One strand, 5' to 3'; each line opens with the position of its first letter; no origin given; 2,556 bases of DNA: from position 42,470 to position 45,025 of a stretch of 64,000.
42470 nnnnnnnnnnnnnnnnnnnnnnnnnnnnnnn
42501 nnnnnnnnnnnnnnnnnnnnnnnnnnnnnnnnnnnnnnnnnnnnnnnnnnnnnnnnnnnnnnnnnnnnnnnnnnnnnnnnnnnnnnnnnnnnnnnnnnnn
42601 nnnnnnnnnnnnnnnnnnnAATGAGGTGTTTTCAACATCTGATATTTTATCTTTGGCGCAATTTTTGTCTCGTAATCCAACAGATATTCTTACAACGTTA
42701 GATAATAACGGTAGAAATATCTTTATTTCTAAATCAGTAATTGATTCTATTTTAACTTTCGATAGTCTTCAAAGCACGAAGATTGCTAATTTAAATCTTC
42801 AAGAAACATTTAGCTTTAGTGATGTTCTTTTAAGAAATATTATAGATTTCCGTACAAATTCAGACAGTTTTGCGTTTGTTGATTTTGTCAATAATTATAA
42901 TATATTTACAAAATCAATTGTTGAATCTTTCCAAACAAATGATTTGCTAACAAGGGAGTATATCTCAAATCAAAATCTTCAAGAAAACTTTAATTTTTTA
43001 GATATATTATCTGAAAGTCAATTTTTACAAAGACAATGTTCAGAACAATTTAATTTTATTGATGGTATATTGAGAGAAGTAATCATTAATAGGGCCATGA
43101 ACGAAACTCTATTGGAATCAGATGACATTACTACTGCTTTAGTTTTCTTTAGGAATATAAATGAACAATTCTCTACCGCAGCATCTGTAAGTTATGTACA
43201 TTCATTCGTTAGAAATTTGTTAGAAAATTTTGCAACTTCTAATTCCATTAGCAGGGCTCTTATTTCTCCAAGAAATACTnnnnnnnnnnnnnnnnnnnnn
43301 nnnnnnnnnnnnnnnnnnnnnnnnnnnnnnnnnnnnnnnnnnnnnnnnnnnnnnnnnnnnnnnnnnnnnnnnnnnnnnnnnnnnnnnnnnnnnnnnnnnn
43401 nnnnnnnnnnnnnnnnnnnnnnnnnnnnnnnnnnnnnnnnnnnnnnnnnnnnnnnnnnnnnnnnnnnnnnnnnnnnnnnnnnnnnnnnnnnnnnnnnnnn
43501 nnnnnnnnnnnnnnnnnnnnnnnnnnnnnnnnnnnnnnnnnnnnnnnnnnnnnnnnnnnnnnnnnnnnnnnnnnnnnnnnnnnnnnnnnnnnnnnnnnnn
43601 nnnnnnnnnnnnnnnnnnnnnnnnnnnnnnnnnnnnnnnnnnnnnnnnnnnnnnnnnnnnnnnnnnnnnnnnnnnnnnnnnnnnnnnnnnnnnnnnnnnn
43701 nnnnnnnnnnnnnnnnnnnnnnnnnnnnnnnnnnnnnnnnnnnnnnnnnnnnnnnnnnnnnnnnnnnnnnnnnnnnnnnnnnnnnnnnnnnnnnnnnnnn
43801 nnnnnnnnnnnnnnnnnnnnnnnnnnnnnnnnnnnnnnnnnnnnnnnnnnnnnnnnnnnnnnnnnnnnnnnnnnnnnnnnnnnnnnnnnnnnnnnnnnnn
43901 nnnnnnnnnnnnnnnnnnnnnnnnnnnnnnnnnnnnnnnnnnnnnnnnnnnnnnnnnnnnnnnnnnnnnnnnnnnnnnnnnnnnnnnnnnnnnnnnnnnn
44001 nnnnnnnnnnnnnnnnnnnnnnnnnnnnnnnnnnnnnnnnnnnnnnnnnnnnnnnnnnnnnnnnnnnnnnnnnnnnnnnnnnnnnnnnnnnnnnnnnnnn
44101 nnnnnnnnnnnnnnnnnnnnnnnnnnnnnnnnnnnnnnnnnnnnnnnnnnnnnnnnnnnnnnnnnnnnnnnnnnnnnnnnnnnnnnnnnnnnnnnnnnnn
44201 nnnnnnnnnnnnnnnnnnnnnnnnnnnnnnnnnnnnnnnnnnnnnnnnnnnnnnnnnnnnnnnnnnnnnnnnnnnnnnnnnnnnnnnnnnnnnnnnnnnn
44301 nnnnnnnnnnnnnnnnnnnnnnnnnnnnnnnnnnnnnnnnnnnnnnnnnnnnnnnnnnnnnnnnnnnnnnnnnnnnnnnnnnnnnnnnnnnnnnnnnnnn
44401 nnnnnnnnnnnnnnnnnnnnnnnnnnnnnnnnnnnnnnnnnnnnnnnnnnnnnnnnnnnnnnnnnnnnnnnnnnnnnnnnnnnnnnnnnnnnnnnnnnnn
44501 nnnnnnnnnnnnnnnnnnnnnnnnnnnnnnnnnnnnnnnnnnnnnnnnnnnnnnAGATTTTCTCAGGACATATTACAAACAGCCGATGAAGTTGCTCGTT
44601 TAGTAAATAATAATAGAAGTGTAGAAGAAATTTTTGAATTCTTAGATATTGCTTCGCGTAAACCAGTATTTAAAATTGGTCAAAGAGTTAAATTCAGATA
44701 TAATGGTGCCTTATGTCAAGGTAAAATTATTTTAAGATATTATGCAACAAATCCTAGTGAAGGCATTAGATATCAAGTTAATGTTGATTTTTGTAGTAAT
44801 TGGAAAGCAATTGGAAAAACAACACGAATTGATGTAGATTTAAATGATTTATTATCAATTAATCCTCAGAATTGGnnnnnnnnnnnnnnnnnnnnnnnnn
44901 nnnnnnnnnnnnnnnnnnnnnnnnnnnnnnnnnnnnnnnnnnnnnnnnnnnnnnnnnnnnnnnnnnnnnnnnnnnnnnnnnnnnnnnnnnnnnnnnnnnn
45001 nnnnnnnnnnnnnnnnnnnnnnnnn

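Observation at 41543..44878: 1111-aa protein made of ~50 degenerate ~21-aa tandem repeats, with a C-terminal PQNW domain also found as a free-standing 84-aa ORF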

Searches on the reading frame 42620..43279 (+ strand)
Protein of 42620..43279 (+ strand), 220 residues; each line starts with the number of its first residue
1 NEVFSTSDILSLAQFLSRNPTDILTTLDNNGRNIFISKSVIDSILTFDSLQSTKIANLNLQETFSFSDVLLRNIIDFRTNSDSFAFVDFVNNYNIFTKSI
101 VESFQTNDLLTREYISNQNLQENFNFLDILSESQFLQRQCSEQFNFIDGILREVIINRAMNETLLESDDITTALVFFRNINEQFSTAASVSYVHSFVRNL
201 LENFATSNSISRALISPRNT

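Call 71: predict_structure(alignment_id=A3)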
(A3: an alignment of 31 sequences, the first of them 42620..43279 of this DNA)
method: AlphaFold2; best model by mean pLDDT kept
length: 220 residues; sequences in the alignment: 31
mean_pLDDT: 28.4   pTM: 0.11
mean pLDDT of the five models: 28.4, 24.9, 24.6, 24.2, 23.2
residues with pLDDT >= 90: 0; 70-90: 0; 50-70: 0; < 50: 220
segments of 3 or more residues with pLDDT < 50: 1-220
pLDDT, mean of each block of 10 residues (from residue 1): 36 37 33 29 26 25 26 29 27 27 26 26 28 26 27 25 26 25 26 27 30 36
secondary structure: DSSP gave nothing for this model
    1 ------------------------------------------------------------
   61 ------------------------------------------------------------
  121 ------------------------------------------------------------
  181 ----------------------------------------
elements in order:

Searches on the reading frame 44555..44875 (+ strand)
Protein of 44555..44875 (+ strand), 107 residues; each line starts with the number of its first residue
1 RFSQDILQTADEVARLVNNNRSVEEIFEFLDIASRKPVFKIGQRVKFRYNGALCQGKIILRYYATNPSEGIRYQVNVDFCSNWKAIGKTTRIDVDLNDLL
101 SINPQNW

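Call 73: predict_structure(alignment_id=A4)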
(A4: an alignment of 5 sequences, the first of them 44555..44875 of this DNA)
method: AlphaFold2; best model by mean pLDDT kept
length: 107 residues; sequences in the alignment: 5
mean_pLDDT: 75.8   pTM: 0.59
mean pLDDT of the five models: 75.8, 74.7, 74.4, 73.7, 72.5
residues with pLDDT >= 90: 33; 70-90: 33; 50-70: 35; < 50: 6
segments of 3 or more residues with pLDDT < 50: 2-5
pLDDT, mean of each block of 10 residues (from residue 1): 52 59 55 62 91 93 77 92 90 89 72
secondary structure, 60 per line:
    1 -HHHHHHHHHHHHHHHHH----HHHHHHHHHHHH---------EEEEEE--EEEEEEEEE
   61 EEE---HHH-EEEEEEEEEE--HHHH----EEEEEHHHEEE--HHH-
elements in order: H2-18 H23-34 E44-49 E52-63 E71-80 H83-86 E91-95 E99-101

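Call 110: fold_search(model_id=the predicted structure, library=viral)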
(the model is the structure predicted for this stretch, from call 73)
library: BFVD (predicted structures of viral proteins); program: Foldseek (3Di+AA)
matches with E <= 10: 1180; with E <= 0.001: 5
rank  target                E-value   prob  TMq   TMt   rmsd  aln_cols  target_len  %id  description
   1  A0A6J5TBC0            2.5e-04  1.00  0.49  0.63   4.9        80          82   25  Uncharacterized protein [uncultured Caudovirales phage]
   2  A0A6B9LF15            3.1e-04  1.00  0.52  0.68   2.8        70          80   20  (no name in the UniProt tables at hand)
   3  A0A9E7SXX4            6.0e-04  1.00  0.48  0.63   3.7        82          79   23  (no name in the UniProt tables at hand)
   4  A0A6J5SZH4            7.2e-04  1.00  0.51  0.78   2.5        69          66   16  Uncharacterized protein [uncultured Caudovirales phage]
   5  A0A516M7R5            9.1e-04  1.00  0.47  0.73   3.4        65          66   12  (no name in the UniProt tables at hand)
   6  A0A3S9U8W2            1.1e-03  1.00  0.50  0.19   2.2        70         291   21  Uncharacterized protein [Streptomyces phage Hiyaa]
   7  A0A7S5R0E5            1.6e-03  1.00  0.52  0.55   4.8        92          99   18  (no name in the UniProt tables at hand)
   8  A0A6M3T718            1.7e-03  1.00  0.50  0.81   2.5        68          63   18  (no name in the UniProt tables at hand)
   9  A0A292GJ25            2.1e-03  1.00  0.53  0.73   3.0        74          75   19  (no name in the UniProt tables at hand)
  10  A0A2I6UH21            3.3e-03  1.00  0.44  0.11   7.7       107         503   14  Periplasmic serine protease [Salinibacter phage M31CR41-2]
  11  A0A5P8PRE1            3.5e-03  1.00  0.47  0.57   4.4        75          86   24  Uncharacterized protein [Vibrio phage phi50-12]
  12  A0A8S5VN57            3.5e-03  1.00  0.39  0.12   7.8        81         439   17  (no name in the UniProt tables at hand)
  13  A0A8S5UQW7            4.2e-03  0.99  0.37  0.26  14.4       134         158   14  Uncharacterized protein [Podoviridae sp. ctQyH19]
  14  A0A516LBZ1            4.5e-03  1.00  0.48  0.77   2.3        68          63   16  (no name in the UniProt tables at hand)
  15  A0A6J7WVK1            4.8e-03  1.00  0.43  0.09  10.8        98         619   17  Phage-like element PBSX protein, XkdF [uncultured Caudovirales phage]
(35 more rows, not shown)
